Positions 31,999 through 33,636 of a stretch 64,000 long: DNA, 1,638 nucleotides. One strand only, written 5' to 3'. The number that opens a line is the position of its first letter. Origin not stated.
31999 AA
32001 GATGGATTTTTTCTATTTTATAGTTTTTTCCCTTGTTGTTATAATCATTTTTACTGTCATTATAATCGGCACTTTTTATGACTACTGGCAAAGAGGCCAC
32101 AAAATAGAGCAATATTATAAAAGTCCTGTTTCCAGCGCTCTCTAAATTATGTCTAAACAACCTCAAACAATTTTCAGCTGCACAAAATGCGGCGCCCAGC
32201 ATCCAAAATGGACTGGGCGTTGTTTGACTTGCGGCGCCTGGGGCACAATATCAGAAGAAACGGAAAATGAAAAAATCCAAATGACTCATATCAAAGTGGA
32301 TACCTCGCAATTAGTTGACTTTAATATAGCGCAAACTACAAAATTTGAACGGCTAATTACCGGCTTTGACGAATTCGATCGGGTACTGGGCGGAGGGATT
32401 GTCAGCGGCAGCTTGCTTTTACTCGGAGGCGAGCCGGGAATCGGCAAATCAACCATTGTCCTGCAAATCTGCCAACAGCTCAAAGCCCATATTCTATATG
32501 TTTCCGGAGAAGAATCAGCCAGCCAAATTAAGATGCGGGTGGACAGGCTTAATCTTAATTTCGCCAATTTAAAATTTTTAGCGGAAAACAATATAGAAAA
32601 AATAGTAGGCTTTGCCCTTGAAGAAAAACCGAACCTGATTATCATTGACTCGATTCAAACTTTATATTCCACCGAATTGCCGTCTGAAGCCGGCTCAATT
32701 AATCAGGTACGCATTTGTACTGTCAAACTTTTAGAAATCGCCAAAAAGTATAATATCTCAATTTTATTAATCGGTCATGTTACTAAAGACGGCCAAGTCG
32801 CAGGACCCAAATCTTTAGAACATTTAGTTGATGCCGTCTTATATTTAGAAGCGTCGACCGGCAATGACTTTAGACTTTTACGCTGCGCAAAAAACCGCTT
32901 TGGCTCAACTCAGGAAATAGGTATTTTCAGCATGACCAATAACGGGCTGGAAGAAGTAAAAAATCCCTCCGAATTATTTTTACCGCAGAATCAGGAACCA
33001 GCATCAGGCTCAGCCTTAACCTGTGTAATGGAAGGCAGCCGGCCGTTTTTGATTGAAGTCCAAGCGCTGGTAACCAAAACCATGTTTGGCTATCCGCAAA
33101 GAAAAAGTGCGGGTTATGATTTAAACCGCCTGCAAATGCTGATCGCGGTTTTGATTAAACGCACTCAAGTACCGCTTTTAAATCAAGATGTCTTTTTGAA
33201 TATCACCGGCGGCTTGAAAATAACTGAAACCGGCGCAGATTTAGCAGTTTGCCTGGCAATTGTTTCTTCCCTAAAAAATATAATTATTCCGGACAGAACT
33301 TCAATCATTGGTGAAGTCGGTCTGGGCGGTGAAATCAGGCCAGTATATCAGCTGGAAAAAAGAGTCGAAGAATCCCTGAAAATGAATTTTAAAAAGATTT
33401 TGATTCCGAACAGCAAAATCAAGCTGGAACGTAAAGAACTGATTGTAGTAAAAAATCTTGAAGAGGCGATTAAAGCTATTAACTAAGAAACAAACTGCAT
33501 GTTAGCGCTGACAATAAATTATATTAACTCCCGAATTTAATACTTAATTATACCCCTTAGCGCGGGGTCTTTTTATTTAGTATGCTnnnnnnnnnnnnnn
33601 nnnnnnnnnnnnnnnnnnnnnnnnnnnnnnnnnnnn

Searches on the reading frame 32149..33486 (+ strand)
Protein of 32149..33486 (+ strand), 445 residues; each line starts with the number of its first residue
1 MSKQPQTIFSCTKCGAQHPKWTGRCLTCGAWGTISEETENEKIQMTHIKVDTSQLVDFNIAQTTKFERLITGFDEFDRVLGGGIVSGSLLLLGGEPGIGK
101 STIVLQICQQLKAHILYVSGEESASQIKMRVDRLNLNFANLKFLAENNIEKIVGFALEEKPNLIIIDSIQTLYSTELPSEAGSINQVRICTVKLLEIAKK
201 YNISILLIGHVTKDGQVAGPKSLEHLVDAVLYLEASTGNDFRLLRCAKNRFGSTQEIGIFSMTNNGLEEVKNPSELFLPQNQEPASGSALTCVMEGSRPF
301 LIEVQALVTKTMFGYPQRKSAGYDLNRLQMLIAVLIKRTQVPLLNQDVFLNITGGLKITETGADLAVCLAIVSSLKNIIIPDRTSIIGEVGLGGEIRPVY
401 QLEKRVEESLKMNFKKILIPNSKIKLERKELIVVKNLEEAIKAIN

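Call 33: search_protein_families(library=pfam, proteins=[window:32149-33486:+], max_evalue=0.0001)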
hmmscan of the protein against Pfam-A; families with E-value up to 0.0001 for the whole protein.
window:32149-33486:+ (445 aa): 10 families
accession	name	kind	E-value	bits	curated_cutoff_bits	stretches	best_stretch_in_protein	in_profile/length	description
PF06745.19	ATPase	-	2.9e-14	53.4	26.6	1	71-142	3-78/231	KaiC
PF13481.12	AAA_25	-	4.8e-12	46.3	27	1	63-216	9-195/195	AAA domain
PF18073.7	Zn_ribbon_LapB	-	5.6e-09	36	25.7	1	9-36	1-28/28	Rubredoxin metal binding domain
PF03796.21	DnaB_C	-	6.8e-09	35.9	27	1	70-131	3-67/255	DnaB-like helicase C terminal domain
PF00004.35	AAA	-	1.2e-07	32.7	21.2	1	90-201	1-95/131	ATPase family associated with various cellular activities (AAA)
PF08423.17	Rad51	-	2.4e-07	30.7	22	0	68-110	7-49/244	Rad51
PF13541.12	ChlI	-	2.8e-07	30.9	27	1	336-422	33-120/121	Subunit ChlI of Mg-chelatase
PF13401.12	AAA_22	-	1.4e-05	25.8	27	1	88-210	6-123/130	AAA domain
PF13173.12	AAA_14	-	4.3e-05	24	27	0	90-172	5-74/129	AAA domain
PF13191.12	AAA_16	-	6.5e-05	23.9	32.6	0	84-122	24-60/167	AAA ATPase domain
